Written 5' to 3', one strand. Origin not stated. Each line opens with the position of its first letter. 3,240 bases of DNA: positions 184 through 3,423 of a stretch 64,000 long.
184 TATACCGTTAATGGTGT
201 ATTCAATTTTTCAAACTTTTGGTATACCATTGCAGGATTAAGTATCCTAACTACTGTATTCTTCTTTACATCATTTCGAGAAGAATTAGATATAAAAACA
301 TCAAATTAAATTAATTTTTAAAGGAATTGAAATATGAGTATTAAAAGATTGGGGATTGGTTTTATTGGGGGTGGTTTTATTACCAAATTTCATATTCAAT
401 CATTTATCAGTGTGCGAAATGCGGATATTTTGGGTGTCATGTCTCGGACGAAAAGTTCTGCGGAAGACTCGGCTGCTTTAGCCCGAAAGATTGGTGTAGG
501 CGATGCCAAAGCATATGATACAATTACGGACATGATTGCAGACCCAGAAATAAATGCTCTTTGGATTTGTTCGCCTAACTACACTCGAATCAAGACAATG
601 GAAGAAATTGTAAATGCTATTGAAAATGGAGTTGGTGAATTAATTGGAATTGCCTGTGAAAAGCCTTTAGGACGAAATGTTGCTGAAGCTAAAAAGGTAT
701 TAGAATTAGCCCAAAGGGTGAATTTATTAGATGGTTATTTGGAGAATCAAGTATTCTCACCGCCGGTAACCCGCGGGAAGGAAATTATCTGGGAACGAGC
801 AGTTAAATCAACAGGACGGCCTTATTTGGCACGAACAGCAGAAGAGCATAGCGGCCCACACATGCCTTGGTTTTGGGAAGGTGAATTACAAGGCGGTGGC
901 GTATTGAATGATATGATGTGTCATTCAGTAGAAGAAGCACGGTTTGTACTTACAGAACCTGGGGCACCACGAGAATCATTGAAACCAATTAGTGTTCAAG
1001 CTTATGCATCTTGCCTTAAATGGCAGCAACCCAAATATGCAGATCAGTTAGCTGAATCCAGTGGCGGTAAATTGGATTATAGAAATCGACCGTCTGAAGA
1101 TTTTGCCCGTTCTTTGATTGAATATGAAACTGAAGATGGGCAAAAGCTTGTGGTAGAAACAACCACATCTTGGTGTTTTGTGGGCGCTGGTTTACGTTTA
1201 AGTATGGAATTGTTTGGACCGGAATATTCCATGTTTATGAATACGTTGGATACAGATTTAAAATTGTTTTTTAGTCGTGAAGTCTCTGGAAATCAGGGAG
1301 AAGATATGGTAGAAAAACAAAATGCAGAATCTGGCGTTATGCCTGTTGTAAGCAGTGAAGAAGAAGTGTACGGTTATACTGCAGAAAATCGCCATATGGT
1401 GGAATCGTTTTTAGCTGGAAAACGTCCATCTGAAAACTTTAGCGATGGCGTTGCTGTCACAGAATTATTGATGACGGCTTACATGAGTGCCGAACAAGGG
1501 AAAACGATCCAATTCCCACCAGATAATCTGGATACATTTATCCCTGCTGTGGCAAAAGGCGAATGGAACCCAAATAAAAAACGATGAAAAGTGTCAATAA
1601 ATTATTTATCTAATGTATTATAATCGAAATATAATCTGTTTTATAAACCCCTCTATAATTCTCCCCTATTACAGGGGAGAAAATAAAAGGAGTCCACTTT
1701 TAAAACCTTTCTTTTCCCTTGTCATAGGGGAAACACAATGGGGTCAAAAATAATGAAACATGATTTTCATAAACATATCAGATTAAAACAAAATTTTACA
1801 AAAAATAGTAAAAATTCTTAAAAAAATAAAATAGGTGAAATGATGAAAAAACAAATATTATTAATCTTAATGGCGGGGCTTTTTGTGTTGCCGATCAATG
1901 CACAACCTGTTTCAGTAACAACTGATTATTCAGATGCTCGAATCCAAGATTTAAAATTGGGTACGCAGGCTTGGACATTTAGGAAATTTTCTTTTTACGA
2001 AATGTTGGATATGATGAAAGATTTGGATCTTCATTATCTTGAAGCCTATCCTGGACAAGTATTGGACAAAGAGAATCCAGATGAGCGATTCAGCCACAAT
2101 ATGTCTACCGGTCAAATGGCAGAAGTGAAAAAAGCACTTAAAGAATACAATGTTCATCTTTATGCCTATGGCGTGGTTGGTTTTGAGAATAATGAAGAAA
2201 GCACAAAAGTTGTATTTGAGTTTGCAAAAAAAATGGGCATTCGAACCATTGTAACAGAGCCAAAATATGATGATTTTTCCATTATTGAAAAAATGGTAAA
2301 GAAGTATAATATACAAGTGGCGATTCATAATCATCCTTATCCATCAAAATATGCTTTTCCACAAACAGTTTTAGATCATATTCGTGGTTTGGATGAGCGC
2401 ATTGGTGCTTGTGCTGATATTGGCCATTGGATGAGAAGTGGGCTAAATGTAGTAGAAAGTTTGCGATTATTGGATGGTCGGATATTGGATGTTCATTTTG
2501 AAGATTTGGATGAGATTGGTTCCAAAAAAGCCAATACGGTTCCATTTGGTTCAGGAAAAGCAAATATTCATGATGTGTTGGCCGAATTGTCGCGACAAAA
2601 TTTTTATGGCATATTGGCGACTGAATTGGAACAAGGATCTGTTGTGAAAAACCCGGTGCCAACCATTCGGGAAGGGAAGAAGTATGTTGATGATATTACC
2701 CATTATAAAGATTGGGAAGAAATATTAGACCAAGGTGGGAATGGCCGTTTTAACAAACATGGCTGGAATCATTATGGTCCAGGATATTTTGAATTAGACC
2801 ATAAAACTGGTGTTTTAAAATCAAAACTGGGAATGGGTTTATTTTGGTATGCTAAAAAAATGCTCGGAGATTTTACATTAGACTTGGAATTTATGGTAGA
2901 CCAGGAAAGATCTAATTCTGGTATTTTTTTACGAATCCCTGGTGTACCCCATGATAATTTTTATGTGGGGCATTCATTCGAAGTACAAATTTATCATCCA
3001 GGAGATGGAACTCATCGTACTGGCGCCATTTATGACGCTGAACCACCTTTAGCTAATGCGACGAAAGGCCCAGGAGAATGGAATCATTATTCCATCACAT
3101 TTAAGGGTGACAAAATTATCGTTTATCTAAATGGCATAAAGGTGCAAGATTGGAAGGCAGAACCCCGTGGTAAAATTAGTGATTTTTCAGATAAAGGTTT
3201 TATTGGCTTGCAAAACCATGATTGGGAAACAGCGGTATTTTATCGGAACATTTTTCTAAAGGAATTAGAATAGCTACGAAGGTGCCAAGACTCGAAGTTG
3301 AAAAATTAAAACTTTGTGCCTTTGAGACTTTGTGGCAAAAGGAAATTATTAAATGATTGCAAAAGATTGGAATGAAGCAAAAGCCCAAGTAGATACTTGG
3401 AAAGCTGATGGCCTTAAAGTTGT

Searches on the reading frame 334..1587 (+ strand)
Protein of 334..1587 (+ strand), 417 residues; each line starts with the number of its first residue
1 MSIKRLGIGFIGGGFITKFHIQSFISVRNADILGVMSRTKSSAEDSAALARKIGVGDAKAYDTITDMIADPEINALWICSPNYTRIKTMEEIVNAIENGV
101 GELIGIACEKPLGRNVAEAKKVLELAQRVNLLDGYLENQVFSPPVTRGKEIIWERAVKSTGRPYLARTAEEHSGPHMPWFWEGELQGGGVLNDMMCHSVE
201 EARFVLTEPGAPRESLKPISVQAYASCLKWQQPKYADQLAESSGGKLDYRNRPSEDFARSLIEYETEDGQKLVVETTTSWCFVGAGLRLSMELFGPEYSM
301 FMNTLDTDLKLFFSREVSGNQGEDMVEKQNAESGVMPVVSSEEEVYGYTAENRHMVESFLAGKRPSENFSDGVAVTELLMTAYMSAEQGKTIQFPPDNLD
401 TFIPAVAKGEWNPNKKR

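Call 41: search_protein_families(library=pfam, proteins=[window:334-1587:+], max_evalue=0.01)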
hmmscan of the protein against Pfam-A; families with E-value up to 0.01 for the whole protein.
window:334-1587:+ (417 aa): 3 families
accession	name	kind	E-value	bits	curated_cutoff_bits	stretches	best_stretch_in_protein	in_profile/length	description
PF01408.29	GFO_IDH_MocA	-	2.1e-16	61.2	24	1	7-129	2-112/120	Oxidoreductase family, NAD-binding Rossmann fold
PF22725.1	GFO_IDH_MocA_C3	-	1.1e-06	29.1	27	1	160-295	13-118/124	GFO/IDH/MocA C-terminal domain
PF02894.22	GFO_IDH_MocA_C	-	0.0007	19.9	22.9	1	185-393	37-217/218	Oxidoreductase family, C-terminal alpha/beta domain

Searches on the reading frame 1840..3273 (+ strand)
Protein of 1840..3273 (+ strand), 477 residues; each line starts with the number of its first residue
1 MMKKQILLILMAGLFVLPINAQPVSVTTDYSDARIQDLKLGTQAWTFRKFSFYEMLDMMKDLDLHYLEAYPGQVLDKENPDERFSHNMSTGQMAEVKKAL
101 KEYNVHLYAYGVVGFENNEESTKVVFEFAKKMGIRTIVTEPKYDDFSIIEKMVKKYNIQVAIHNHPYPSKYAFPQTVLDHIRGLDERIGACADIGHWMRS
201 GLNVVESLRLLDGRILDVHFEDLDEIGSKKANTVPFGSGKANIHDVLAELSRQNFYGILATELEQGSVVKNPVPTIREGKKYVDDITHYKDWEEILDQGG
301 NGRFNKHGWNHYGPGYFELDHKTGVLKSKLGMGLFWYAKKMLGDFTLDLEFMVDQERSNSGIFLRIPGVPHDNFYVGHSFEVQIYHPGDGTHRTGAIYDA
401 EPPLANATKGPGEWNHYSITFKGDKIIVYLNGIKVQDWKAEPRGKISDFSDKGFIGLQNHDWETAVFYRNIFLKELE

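Call 41: search_protein_families(library=pfam, proteins=[window:1840-3273:+], max_evalue=0.01)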
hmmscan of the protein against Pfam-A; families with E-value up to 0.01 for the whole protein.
window:1840-3273:+ (477 aa): 3 families
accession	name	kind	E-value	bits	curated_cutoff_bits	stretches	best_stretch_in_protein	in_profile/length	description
PF06439.18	3keto-disac_hyd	-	6.7e-34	118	26.8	1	301-474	7-187/187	3-keto-disaccharide hydrolase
PF01261.30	AP_endonuc_2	-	5.8e-16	59.4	31.1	1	79-282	18-245/249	Xylose isomerase-like TIM barrel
PF13385.13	Laminin_G_3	-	0.00017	22.2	27.6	1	343-440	17-107/151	Concanavalin A-like lectin/glucanases superfamily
